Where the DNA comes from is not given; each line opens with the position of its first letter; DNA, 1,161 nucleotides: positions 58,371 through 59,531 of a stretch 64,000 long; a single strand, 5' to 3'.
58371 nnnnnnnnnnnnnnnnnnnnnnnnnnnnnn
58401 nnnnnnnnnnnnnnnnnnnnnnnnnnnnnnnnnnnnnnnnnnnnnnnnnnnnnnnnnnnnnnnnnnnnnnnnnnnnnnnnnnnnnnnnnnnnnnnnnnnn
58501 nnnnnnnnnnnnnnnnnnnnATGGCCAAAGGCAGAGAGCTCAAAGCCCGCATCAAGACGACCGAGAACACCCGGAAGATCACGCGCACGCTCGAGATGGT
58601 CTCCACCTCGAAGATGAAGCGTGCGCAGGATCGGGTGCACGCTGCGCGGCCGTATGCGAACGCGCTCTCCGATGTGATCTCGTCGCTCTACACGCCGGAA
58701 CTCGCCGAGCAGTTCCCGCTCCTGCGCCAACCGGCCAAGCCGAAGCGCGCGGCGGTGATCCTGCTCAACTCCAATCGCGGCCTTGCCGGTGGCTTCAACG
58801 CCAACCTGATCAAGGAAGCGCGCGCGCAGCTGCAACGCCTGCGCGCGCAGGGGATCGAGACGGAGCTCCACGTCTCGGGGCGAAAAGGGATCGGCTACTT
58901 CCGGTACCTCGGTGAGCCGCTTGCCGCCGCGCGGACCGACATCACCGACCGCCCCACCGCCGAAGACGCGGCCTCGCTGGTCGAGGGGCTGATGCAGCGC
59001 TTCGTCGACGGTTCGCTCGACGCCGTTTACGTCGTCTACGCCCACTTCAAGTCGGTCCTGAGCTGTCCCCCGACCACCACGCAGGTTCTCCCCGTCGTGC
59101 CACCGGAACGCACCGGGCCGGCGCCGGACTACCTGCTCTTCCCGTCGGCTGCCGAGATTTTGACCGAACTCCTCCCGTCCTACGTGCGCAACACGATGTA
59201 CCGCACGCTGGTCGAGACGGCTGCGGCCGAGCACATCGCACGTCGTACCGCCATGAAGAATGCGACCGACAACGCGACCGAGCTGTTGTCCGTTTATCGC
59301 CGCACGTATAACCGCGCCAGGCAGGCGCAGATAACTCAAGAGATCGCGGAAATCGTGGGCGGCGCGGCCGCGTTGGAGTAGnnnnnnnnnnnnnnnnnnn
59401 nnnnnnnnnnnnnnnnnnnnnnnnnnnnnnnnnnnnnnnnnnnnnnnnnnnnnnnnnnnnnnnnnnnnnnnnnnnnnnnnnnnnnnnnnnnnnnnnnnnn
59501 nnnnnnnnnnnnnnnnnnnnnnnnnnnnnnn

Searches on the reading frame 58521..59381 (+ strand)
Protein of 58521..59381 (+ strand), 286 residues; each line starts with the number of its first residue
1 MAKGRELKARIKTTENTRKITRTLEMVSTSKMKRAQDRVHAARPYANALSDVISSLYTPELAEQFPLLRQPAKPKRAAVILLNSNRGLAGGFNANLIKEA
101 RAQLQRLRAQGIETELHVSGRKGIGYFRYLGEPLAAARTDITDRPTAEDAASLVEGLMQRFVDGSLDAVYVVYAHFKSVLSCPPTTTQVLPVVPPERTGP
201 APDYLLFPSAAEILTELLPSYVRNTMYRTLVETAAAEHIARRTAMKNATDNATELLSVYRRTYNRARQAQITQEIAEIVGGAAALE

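Call 9: search_protein_families(library=pfam, proteins=[window:58521-59381:+])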
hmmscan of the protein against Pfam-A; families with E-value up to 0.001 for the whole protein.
window:58521-59381:+ (286 aa): 1 family
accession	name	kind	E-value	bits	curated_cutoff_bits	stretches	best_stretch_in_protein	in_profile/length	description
PF00231.24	ATP-synt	-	9.7e-91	304.8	39.9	1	5-285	3-285/285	ATP synthase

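Call 10: find_encoding_contigs(protein=window:58521-59381:+, flank=10000, max_places=6)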
Protein window:58521-59381:+ (286 aa): 1 contig read that carries it; 1 place shown.
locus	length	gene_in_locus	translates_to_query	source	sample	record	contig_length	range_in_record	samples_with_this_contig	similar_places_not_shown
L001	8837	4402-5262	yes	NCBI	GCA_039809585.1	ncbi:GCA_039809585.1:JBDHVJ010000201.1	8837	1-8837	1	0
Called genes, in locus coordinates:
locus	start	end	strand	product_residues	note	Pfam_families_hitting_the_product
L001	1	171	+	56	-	?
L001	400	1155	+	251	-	PF00005:ABC_tran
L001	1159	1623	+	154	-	PF00293:NUDIX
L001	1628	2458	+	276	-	PF12833:HTH_18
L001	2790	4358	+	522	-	PF02874:ATP-synt_ab_N, PF00006:ATP-synt_ab, PF06745:ATPase (weak), PF00306:ATP-synt_ab_C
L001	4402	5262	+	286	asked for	PF00231:ATP-synt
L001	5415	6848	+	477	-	PF02874:ATP-synt_ab_N, PF00006:ATP-synt_ab, PF22919:ATP-synt_VA_C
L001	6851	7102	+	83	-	PF02823:ATP-synt_DE_N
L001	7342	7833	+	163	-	PF07452:CHRD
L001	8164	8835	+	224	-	?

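Call 29: find_related_loci(query=window:58521-59381:+, collection=metagenome_contigs, flank=3000)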
Query window:58521-59381:+ (286 aa) in metagenome_contigs; peptide patterns used: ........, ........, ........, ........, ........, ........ (x = any residue, [..] = any of these).
600 stretches matched a pattern (row limit reached: there are more); 579 encode a relative of the query (tblastn E <= 1e-3); the best 80 are kept; 80 distinct loci.
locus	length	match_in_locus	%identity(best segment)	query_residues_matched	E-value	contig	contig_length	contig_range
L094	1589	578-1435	75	1-286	1e-155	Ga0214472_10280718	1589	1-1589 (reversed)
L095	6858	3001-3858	76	1-286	9e-143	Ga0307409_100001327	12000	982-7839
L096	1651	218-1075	74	1-286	2e-152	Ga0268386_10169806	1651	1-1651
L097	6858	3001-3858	72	1-286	1e-139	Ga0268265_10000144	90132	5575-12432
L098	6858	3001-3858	70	1-286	4e-138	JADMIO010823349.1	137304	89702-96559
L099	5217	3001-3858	73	1-286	3e-137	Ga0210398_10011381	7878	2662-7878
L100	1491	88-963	70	1-286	7e-149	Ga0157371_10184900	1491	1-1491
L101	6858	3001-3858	71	1-286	9e-137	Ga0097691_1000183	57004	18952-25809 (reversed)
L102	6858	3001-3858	70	1-286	7e-137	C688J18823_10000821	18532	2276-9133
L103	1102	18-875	71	1-286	2e-150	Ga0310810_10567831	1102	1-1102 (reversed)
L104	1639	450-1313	70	1-286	8e-147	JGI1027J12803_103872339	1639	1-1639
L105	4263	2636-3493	70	1-286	9e-138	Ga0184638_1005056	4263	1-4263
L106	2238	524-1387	70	1-286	1e-143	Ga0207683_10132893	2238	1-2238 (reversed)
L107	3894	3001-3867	71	1-286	9e-136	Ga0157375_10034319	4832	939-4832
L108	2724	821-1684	72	1-286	3e-141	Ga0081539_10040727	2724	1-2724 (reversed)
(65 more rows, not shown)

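Call 54: find_homologous_proteins(query=window:58521-59381:+, max_evalue=1e-60)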
Query window:58521-59381:+ (286 aa): 7992 proteins with E <= 1e-60 among 8000 candidates; the best 120 are listed.
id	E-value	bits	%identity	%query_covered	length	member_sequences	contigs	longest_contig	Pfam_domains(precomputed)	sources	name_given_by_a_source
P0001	3.5e-172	589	97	100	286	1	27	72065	PF00231.25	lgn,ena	-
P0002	1.0e-171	587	96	100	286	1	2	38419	PF00231.25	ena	-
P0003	1.6e-171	587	96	100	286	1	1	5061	PF00231.25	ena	-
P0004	2.4e-165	567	92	100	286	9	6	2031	PF00231.25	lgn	-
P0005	5.3e-163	559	90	100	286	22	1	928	PF00231.25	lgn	-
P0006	1.5e-161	554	90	100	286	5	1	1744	PF00231.25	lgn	-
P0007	5.0e-154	529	86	100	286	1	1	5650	PF00231.25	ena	-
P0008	5.4e-151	519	85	100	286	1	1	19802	PF00231.25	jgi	-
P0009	1.1e-150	519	84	100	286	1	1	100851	PF00231.25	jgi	-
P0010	3.6e-150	517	84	100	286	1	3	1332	PF00231.25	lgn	-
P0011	5.8e-150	516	85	100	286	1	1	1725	PF00231.25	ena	-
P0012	1.8e-149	514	84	100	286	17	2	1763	PF00231.25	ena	-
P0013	2.2e-149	514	84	100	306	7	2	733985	PF00231.25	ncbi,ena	-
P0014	4.4e-149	513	85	100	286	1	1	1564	PF00231.25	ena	-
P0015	1.3e-148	512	84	100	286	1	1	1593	PF00231.25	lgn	-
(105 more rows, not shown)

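Call 55: find_encoding_contigs(protein=P0001, flank=6000, max_places=4)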
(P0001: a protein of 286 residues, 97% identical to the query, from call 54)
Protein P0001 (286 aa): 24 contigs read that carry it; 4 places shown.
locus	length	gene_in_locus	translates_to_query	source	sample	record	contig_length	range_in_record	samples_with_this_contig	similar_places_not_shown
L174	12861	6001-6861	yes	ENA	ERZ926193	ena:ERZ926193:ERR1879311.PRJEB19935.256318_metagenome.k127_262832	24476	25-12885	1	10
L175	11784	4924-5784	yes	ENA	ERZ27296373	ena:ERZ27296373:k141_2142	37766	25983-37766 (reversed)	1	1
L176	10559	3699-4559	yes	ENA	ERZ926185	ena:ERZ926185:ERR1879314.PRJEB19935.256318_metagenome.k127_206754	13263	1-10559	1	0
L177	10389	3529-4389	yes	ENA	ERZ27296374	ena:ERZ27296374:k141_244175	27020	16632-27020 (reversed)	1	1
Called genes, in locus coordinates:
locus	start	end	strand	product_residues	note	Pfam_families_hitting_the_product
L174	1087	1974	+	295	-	PF00140:Sigma70_r1_2, PF04542:Sigma70_r2, PF04539:Sigma70_r3, PF08281:Sigma70_r4_2 (faint), PF04545:Sigma70_r4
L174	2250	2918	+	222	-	PF00005:ABC_tran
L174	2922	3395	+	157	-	PF00293:NUDIX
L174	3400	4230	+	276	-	PF12833:HTH_18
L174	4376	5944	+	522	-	PF02874:ATP-synt_ab_N, PF00006:ATP-synt_ab, PF06745:ATPase (weak), PF00306:ATP-synt_ab_C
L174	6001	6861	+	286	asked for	PF00231:ATP-synt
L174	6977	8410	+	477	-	PF02874:ATP-synt_ab_N, PF00006:ATP-synt_ab, PF22919:ATP-synt_VA_C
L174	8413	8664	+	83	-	PF02823:ATP-synt_DE_N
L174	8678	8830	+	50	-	PF19451:DUF5989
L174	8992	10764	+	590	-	PF13472:Lipase_GDSL_2 (weak), PF14559:TPR_19 (faint)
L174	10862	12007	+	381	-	PF13620:CarboxypepD_reg, PF13715:CarbopepD_reg_2, PF07715:Plug, PF03544:TonB_C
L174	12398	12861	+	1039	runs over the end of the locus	PF13620:CarboxypepD_reg, PF13715:CarbopepD_reg_2, PF07715:Plug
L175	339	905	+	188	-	PF04539:Sigma70_r3, PF08281:Sigma70_r4_2 (weak), PF04545:Sigma70_r4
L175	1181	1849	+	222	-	PF00005:ABC_tran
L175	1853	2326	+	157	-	PF00293:NUDIX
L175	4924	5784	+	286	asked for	PF00231:ATP-synt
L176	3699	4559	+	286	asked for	PF00231:ATP-synt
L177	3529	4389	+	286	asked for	PF00231:ATP-synt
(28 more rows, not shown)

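Call 56: find_encoding_contigs(protein=P0002, flank=6000, max_places=2)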
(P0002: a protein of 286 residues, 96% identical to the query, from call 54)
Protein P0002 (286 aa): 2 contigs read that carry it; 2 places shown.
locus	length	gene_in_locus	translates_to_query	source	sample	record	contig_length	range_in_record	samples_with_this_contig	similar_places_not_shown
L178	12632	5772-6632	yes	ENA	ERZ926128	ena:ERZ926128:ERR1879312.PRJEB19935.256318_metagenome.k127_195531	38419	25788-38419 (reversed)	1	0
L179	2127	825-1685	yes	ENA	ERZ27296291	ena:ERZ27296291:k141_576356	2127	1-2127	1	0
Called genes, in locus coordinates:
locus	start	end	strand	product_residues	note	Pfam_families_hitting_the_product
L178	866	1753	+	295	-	PF00140:Sigma70_r1_2, PF04542:Sigma70_r2, PF04539:Sigma70_r3, PF08281:Sigma70_r4_2 (faint), PF04545:Sigma70_r4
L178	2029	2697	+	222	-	PF00005:ABC_tran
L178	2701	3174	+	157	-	PF00293:NUDIX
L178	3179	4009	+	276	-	PF12833:HTH_18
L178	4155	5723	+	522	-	PF02874:ATP-synt_ab_N, PF00006:ATP-synt_ab, PF06745:ATPase (weak), PF00306:ATP-synt_ab_C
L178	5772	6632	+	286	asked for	PF00231:ATP-synt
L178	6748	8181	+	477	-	PF02874:ATP-synt_ab_N, PF00006:ATP-synt_ab, PF22919:ATP-synt_VA_C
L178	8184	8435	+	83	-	PF02823:ATP-synt_DE_N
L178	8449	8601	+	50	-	PF19451:DUF5989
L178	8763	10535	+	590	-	PF13472:Lipase_GDSL_2 (weak), PF14559:TPR_19 (faint)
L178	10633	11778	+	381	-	PF13620:CarboxypepD_reg, PF13715:CarbopepD_reg_2, PF07715:Plug, PF03544:TonB_C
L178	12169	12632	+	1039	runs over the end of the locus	PF13620:CarboxypepD_reg, PF13715:CarbopepD_reg_2, PF07715:Plug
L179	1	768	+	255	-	?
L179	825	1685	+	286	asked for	PF00231:ATP-synt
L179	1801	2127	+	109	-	?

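Call 57: find_encoding_contigs(protein=P0009, flank=6000, max_places=1)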
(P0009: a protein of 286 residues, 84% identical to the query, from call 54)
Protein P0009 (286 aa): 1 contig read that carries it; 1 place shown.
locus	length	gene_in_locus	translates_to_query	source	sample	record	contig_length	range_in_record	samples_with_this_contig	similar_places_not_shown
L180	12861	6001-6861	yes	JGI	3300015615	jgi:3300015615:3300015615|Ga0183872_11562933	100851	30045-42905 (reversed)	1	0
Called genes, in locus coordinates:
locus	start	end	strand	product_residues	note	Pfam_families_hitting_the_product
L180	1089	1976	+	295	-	PF00140:Sigma70_r1_2, PF04542:Sigma70_r2, PF04539:Sigma70_r3, PF08281:Sigma70_r4_2 (faint), PF04545:Sigma70_r4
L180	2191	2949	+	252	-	PF00005:ABC_tran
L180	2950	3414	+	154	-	PF00293:NUDIX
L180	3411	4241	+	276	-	PF12833:HTH_18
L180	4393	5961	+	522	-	PF02874:ATP-synt_ab_N, PF00006:ATP-synt_ab, PF06745:ATPase (weak), PF00306:ATP-synt_ab_C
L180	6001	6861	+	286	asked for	PF00231:ATP-synt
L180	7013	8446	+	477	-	PF02874:ATP-synt_ab_N, PF00006:ATP-synt_ab, PF22919:ATP-synt_VA_C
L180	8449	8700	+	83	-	PF02823:ATP-synt_DE_N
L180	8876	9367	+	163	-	PF07452:CHRD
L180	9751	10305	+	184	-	-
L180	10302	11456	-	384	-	PF04413:Glycos_transf_N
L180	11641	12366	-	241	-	PF13462:Thioredoxin_4, PF01323:DSBA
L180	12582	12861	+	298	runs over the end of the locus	PF04536:TPM_phosphatase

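Call 58: find_encoding_contigs(protein=P0013, flank=6000, max_places=1)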
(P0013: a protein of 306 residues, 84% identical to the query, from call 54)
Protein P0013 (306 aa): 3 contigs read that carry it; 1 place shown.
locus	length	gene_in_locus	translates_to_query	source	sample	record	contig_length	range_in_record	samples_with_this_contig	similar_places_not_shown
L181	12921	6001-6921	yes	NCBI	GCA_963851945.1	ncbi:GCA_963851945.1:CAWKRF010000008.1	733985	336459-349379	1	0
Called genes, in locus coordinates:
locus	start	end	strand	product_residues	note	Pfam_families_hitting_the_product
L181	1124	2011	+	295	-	PF00140:Sigma70_r1_2, PF04542:Sigma70_r2, PF04539:Sigma70_r3, PF08281:Sigma70_r4_2 (faint), PF04545:Sigma70_r4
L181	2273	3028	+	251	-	PF00005:ABC_tran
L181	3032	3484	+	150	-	PF00293:NUDIX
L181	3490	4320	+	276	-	PF12833:HTH_18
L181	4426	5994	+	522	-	PF02874:ATP-synt_ab_N, PF00006:ATP-synt_ab, PF06745:ATPase (weak), PF00306:ATP-synt_ab_C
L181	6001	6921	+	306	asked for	PF00231:ATP-synt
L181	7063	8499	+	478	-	PF02874:ATP-synt_ab_N, PF00006:ATP-synt_ab, PF22919:ATP-synt_VA_C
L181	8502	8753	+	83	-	PF02823:ATP-synt_DE_N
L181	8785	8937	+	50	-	PF19451:DUF5989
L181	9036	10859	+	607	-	PF00657:Lipase_GDSL (faint), PF13472:Lipase_GDSL_2, PF07719:TPR_2 (faint), PF13432:TPR_16 (weak)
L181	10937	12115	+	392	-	PF13620:CarboxypepD_reg, PF13715:CarbopepD_reg_2 (weak), PF07715:Plug, PF03544:TonB_C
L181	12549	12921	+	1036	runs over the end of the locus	PF13620:CarboxypepD_reg, PF13715:CarbopepD_reg_2, PF07715:Plug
